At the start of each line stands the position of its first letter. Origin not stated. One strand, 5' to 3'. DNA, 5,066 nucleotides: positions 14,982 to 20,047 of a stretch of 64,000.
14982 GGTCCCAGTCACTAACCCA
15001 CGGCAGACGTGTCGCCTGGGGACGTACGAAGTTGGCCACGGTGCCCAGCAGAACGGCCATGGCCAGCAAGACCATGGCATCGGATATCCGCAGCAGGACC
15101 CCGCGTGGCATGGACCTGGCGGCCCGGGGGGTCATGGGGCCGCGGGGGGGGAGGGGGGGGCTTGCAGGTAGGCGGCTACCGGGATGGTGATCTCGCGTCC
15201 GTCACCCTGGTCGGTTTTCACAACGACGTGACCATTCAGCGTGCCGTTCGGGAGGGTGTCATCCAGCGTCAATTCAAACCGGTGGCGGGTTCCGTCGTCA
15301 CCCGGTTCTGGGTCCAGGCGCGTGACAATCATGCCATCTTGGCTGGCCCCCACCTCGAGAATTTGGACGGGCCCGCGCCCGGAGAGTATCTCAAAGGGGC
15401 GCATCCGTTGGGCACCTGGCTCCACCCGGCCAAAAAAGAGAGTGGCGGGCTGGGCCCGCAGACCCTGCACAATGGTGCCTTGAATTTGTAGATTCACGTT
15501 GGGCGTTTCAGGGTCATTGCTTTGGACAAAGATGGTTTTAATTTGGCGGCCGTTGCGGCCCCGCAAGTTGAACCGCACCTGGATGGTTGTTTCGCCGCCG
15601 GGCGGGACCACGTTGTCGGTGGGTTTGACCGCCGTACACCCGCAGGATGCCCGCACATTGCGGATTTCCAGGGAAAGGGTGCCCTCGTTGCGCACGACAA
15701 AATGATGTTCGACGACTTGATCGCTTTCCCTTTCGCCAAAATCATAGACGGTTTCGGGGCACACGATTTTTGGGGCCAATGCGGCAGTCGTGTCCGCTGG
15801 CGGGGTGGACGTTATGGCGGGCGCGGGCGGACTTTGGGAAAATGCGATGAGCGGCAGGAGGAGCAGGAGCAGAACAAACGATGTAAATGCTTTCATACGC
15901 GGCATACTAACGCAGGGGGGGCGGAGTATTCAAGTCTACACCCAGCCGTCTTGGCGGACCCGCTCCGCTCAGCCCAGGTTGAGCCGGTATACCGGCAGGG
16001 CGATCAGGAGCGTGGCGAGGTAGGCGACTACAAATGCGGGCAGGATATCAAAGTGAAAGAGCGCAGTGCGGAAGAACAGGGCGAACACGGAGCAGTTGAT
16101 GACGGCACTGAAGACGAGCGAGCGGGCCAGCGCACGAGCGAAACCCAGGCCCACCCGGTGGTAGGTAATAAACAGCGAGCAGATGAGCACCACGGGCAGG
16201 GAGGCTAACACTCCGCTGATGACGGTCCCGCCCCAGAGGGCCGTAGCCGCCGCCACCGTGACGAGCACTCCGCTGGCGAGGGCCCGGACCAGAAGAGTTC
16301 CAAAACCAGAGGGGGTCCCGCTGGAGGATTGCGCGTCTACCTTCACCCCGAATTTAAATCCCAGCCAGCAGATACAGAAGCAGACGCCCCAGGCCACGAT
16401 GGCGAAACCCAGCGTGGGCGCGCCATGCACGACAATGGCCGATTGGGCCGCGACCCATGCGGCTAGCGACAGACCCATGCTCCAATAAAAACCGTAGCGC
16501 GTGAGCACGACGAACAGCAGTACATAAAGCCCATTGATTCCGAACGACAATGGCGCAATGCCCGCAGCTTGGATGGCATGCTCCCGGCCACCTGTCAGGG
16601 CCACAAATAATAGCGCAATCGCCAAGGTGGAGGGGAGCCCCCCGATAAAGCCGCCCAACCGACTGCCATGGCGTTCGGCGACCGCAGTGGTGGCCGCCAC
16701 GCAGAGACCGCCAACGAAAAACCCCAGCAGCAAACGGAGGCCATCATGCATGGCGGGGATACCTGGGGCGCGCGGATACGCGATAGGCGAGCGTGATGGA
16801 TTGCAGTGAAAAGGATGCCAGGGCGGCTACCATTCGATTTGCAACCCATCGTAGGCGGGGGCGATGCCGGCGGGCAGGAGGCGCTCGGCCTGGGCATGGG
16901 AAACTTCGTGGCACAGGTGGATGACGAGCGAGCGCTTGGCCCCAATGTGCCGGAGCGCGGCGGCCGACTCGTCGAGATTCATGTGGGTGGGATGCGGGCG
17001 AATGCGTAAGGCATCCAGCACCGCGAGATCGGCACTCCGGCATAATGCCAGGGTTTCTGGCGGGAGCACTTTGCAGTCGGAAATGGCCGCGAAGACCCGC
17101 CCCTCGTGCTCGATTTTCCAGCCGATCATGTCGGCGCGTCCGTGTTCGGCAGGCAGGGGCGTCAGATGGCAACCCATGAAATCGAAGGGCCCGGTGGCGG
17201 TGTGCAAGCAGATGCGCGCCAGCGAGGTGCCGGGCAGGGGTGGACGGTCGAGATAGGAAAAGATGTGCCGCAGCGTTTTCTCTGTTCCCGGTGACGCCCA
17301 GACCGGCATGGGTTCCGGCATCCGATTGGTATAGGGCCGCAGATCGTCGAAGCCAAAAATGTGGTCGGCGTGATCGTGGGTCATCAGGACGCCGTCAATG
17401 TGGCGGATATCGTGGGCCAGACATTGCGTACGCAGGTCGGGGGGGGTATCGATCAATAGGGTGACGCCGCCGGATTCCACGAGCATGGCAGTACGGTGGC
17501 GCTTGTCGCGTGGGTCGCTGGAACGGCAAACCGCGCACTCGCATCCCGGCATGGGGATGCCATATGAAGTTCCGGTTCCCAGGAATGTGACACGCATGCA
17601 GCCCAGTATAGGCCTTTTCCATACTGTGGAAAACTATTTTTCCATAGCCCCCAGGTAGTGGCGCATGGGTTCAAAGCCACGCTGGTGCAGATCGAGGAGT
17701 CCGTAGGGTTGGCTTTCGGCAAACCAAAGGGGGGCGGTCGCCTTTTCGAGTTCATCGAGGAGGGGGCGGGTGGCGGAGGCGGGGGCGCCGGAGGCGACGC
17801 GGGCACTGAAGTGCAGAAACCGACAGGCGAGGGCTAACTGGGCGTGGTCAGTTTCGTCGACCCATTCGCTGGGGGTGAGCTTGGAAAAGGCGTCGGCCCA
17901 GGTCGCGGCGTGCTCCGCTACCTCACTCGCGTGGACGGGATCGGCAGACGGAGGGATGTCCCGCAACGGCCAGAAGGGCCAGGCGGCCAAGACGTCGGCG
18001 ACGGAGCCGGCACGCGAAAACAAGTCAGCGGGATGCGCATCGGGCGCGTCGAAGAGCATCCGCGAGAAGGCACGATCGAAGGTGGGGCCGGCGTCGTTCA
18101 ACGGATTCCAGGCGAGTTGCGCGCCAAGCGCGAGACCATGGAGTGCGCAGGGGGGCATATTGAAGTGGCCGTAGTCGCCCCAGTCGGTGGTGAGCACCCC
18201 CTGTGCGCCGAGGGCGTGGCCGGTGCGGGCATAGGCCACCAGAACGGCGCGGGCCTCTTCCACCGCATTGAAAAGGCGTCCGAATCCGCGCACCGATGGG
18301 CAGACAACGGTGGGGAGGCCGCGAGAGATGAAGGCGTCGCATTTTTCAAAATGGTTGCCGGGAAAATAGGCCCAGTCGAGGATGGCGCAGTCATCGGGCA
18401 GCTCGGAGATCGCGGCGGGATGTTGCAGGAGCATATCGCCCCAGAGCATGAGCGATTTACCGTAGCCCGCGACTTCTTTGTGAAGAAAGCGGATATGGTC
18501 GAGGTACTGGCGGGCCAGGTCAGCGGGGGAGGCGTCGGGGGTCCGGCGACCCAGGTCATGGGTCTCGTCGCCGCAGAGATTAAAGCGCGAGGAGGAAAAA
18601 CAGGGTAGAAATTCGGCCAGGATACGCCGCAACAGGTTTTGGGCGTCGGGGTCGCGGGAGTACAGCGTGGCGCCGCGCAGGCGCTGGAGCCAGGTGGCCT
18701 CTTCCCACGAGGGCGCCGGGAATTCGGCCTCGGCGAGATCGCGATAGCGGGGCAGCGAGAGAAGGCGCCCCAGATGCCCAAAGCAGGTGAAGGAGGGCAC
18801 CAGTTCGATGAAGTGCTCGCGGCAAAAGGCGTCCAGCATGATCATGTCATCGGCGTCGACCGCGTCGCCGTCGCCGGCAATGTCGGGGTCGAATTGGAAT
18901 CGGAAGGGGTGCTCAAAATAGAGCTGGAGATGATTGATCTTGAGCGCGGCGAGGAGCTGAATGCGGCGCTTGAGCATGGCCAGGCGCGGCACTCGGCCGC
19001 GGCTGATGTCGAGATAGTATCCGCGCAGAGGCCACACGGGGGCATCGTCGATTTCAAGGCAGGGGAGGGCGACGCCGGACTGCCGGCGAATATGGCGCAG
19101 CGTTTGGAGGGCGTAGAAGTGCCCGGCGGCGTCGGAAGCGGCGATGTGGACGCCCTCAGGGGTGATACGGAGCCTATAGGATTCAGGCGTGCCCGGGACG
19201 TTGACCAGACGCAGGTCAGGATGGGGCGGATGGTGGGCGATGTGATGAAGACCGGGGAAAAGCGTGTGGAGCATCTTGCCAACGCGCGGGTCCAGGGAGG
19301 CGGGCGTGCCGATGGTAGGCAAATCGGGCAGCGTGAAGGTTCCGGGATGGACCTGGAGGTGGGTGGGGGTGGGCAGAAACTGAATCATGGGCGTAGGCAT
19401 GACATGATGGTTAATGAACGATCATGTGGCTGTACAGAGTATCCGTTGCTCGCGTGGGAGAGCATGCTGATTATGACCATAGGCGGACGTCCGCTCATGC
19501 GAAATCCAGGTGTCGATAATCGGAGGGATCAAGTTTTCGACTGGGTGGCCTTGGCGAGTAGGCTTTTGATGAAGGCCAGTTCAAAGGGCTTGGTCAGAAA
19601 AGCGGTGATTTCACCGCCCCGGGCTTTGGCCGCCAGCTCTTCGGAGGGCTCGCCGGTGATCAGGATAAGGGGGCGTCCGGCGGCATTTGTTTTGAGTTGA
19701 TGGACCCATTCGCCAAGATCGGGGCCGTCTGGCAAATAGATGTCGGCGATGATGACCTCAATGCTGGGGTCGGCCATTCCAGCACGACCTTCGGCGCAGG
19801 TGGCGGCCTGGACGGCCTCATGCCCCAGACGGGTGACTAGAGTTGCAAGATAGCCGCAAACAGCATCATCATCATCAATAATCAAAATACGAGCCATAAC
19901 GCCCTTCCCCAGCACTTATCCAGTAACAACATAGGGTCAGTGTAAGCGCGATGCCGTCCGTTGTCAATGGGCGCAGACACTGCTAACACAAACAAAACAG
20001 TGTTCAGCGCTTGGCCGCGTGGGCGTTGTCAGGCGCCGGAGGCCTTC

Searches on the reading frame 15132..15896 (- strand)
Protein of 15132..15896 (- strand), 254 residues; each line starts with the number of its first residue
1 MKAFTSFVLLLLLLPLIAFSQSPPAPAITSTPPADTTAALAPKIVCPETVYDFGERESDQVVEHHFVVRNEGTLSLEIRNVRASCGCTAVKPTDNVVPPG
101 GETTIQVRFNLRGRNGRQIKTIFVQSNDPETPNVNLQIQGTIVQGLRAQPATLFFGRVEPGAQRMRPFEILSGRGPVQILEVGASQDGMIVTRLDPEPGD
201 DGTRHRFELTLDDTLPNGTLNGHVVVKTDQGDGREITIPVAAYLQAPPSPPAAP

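Call 97: search_protein_families(library=pfam, proteins=[window:15132-15896:-], max_evalue=0.00001)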
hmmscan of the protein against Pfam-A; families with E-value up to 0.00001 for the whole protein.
window:15132-15896:- (254 aa): 2 families
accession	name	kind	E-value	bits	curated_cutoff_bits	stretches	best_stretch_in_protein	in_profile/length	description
PF07610.17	DUF1573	-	5.4e-25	87.7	26.1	1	47-142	4-98/98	Protein of unknown function (DUF1573)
PF22544.2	HYDIN_VesB_CFA65-like_Ig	-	2e-17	63.7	25.5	1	46-141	5-100/100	HYDIN/CFA65/VesB-like, Ig-like domain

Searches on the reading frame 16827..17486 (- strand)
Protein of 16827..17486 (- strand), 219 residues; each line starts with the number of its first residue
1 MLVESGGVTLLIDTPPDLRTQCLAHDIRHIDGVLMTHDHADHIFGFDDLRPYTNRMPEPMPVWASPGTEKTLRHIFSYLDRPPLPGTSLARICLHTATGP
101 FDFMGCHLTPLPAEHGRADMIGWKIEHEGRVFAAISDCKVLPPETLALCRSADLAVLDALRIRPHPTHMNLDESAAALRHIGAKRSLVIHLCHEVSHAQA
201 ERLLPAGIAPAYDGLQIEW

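Call 21: search_protein_families(library=pfam, proteins=[window:16827-17486:-])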
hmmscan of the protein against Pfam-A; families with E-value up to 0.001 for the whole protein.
window:16827-17486:- (219 aa): 2 families
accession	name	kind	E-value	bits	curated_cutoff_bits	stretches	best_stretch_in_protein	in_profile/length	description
PF12706.13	Lactamase_B_2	-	2.9e-35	122.2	27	1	10-190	3-199/200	Beta-lactamase superfamily domain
PF00753.33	Lactamase_B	-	3.1e-07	31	22.7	1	1-98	9-97/196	Metallo-beta-lactamase superfamily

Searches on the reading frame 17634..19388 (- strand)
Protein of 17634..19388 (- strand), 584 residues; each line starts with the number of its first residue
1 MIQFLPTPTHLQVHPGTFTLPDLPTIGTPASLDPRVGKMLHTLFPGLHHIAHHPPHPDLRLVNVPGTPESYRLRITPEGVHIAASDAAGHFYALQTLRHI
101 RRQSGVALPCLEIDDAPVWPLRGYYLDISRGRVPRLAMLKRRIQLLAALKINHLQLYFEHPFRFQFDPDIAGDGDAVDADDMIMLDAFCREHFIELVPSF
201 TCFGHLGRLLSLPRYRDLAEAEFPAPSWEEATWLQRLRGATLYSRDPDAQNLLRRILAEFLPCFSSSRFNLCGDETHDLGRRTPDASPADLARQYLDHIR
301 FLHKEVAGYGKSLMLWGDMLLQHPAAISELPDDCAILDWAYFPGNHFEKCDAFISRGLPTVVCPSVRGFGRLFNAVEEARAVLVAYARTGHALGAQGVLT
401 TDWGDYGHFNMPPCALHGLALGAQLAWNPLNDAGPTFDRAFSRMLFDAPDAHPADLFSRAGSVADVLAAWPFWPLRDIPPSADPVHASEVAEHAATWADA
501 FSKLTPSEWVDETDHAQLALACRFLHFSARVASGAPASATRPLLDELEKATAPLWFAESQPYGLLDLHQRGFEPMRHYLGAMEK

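Call 21: search_protein_families(library=pfam, proteins=[window:17634-19388:-])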
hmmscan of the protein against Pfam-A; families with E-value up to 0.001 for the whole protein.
window:17634-19388:- (584 aa): 2 families
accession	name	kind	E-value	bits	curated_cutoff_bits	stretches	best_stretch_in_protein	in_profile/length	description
PF02838.20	Glyco_hydro_20b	-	5.6e-14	53.4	26.1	1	3-116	3-124/124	Glycosyl hydrolase family 20, domain 2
PF00728.28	Glyco_hydro_20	-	1.3e-08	35.1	22.3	1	120-365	2-262/348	Glycosyl hydrolase family 20, catalytic domain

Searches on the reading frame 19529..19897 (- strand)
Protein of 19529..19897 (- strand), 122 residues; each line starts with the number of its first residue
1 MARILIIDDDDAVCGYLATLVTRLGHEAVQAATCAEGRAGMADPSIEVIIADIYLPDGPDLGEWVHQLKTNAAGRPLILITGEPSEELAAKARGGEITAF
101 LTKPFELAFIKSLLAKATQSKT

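Call 83: search_protein_families(library=pfam, proteins=[window:19529-19897:-], max_evalue=0.00001)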
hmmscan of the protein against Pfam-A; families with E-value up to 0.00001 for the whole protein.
window:19529-19897:- (122 aa): 1 family
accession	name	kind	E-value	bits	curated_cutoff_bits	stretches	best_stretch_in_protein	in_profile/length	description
PF00072.30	Response_reg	-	1.7e-11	44.7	30.2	1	4-111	1-107/111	Response regulator receiver domain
